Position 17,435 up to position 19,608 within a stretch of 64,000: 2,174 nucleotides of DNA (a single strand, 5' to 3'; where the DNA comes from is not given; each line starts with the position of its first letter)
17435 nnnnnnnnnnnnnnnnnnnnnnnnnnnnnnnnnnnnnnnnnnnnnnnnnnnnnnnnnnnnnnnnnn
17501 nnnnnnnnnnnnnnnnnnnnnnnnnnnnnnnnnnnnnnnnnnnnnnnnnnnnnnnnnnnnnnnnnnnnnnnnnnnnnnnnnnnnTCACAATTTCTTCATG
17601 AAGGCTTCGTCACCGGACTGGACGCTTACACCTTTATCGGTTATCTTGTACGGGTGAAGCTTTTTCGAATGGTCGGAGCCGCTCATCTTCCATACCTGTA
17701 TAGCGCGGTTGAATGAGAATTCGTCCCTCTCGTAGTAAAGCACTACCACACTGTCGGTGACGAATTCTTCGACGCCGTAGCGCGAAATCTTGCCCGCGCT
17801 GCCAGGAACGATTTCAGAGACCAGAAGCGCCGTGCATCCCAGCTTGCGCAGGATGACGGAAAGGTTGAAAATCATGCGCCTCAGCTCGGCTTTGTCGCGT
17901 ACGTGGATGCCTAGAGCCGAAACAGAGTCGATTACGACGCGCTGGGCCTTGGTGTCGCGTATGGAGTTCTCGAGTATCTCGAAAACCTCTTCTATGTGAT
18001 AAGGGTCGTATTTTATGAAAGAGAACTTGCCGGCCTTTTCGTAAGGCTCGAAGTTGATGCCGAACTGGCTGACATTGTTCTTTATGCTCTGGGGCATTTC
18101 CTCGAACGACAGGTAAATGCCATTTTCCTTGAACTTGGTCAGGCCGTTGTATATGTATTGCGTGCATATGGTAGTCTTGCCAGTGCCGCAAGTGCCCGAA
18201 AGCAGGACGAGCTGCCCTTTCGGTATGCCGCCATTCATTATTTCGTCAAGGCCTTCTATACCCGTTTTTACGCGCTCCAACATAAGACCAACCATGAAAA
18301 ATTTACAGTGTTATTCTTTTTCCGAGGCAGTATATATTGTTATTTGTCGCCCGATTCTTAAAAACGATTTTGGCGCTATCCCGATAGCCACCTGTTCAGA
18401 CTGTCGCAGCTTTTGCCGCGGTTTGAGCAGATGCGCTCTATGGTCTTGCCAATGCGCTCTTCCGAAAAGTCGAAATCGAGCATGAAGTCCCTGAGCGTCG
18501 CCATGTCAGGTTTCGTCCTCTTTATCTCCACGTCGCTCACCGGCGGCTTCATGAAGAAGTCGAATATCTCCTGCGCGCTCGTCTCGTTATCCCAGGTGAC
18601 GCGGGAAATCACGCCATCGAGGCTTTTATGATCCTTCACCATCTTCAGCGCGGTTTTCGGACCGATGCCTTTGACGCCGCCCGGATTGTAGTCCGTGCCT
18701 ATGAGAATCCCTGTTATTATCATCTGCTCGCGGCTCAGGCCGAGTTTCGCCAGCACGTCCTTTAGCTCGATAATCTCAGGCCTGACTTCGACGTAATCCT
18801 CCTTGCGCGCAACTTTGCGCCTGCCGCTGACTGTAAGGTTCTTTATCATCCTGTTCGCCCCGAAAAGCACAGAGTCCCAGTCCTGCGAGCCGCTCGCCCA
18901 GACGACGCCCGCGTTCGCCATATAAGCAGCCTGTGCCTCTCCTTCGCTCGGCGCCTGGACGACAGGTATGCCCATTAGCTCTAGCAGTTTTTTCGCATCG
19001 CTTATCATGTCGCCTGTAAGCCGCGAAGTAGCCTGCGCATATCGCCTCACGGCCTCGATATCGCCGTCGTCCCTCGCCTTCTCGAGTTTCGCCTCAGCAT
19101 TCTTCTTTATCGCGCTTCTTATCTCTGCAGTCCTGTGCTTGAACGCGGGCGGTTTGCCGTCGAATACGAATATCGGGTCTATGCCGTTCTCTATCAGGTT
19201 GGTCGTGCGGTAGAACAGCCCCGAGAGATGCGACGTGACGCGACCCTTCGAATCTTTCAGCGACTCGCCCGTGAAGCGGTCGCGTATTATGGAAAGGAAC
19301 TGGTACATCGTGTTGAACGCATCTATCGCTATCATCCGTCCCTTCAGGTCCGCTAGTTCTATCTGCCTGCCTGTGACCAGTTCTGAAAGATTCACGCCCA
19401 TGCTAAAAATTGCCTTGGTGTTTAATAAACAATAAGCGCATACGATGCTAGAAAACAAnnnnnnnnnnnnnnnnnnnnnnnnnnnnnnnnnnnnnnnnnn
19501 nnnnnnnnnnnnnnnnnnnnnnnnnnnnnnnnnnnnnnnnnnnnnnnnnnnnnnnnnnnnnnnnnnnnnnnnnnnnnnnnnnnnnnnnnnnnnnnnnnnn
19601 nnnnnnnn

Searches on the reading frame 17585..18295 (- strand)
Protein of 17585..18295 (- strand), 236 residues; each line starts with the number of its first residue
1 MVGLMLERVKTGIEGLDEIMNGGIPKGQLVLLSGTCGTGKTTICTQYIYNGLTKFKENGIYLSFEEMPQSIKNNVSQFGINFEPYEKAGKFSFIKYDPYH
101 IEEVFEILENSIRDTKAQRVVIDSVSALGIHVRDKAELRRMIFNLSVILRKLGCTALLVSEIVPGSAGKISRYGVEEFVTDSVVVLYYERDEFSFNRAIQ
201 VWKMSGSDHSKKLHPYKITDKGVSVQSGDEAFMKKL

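Call 60: search_protein_families(library=pfam, proteins=[window:17585-18295:-], max_evalue=0.00001)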
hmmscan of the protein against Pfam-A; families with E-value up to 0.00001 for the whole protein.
window:17585-18295:- (236 aa): 3 families
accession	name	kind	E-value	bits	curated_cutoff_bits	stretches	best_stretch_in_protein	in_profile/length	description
PF06745.19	ATPase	-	4.7e-68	229.4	26.6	1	9-227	1-228/231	KaiC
PF13481.12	AAA_25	-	1.3e-12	48.2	27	1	8-159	14-187/195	AAA domain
PF00154.27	RecA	-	7.7e-06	26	27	0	6-130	30-144/262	recA bacterial DNA recombination protein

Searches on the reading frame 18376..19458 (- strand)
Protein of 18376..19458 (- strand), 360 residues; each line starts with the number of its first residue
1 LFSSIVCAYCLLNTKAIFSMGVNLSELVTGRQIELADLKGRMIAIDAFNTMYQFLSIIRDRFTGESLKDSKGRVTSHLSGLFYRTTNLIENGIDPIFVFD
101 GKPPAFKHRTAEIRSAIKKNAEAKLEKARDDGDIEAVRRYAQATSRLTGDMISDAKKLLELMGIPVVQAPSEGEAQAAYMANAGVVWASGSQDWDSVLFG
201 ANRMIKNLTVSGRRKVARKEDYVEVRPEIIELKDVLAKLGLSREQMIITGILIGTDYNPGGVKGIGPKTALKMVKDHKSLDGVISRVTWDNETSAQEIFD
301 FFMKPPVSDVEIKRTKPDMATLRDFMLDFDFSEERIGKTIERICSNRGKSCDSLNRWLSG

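Call 60: search_protein_families(library=pfam, proteins=[window:18376-19458:-], max_evalue=0.00001)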
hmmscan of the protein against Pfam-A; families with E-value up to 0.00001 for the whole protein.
window:18376-19458:- (360 aa): 2 families
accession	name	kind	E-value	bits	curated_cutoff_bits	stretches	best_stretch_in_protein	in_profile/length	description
PF00867.23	XPG_I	-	4.9e-26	91.4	24.9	1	163-256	1-89/89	XPG I-region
PF00752.23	XPG_N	-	1.4e-17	64.4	22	1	29-120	15-100/101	XPG N-terminal domain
